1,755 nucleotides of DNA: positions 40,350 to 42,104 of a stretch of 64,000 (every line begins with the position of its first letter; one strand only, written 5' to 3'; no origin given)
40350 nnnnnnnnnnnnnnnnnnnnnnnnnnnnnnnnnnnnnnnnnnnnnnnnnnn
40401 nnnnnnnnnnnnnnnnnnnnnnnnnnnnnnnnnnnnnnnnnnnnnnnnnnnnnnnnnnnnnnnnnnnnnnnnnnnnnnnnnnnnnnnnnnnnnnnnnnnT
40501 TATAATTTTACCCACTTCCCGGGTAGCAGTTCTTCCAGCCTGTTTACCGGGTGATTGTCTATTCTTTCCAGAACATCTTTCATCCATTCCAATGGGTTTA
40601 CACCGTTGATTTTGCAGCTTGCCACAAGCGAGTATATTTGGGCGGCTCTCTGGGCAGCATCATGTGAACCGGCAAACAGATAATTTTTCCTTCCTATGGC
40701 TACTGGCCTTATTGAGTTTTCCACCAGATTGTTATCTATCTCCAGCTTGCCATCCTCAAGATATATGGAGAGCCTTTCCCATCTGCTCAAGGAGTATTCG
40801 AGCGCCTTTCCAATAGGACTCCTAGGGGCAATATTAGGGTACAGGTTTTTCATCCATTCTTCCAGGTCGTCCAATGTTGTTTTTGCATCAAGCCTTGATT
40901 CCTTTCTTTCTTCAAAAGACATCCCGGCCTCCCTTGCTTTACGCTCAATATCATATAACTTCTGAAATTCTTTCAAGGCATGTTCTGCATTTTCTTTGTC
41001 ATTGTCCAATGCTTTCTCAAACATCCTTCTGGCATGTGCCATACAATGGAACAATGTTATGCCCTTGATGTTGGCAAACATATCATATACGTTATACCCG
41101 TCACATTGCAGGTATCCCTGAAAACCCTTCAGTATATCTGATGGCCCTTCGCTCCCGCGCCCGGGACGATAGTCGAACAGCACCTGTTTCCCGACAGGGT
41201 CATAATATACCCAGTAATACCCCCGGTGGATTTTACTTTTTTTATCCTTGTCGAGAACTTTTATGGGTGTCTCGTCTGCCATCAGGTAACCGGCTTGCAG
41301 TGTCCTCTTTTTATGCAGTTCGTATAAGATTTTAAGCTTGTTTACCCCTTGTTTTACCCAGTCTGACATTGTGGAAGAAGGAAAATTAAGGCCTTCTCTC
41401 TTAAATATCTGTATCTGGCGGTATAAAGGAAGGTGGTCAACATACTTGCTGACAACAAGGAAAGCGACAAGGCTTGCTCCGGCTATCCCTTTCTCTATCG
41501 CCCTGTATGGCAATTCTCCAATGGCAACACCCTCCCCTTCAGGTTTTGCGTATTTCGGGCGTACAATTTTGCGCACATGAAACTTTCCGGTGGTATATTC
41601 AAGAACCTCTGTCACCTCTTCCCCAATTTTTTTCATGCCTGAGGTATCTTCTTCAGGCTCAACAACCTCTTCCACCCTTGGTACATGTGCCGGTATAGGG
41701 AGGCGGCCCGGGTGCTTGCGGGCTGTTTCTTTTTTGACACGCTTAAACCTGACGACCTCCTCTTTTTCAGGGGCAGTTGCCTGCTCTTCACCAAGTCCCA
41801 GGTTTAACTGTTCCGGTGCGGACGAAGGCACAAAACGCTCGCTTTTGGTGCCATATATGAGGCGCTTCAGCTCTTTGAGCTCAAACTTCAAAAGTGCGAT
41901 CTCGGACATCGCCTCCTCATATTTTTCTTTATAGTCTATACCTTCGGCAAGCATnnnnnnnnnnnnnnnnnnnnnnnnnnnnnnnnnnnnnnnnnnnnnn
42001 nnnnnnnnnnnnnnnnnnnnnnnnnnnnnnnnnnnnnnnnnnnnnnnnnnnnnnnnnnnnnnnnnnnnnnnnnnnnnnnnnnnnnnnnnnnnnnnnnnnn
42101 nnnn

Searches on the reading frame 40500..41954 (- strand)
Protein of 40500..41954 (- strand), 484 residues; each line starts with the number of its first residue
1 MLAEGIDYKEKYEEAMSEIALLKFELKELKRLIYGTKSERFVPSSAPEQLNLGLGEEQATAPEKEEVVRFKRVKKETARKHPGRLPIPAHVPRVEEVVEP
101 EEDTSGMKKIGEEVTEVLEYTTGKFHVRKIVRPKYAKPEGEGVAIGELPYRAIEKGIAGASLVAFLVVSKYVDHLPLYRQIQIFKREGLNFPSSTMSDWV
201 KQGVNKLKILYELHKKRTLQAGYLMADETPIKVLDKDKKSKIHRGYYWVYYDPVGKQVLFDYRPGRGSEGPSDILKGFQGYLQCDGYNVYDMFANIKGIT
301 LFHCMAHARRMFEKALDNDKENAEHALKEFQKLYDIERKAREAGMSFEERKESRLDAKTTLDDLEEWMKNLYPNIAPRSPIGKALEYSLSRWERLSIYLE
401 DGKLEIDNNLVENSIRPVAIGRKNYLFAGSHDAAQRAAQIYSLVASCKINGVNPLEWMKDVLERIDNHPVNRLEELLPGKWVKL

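Call 14: search_protein_families(library=pfam, proteins=[window:40500-41954:-], max_evalue=0.01)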
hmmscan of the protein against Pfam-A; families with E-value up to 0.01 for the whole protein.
window:40500-41954:- (484 aa): 4 families
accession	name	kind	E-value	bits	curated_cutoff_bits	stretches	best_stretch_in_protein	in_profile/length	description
PF03050.20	DDE_Tnp_IS66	-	2.9e-89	299.7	23.1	1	155-435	1-283/284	Transposase IS66 family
PF13817.11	DDE_Tnp_IS66_C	-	3.4e-16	59.6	30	1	442-478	1-38/39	IS66 C-terminal element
PF13007.12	LZ_Tnp_IS66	-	4.9e-11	43.6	22.9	1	22-95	2-70/71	Transposase C of IS166 homeodomain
PF13005.12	zf-IS66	-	6.3e-06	27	27.3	1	107-136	11-41/46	zinc-finger binding domain of transposase IS66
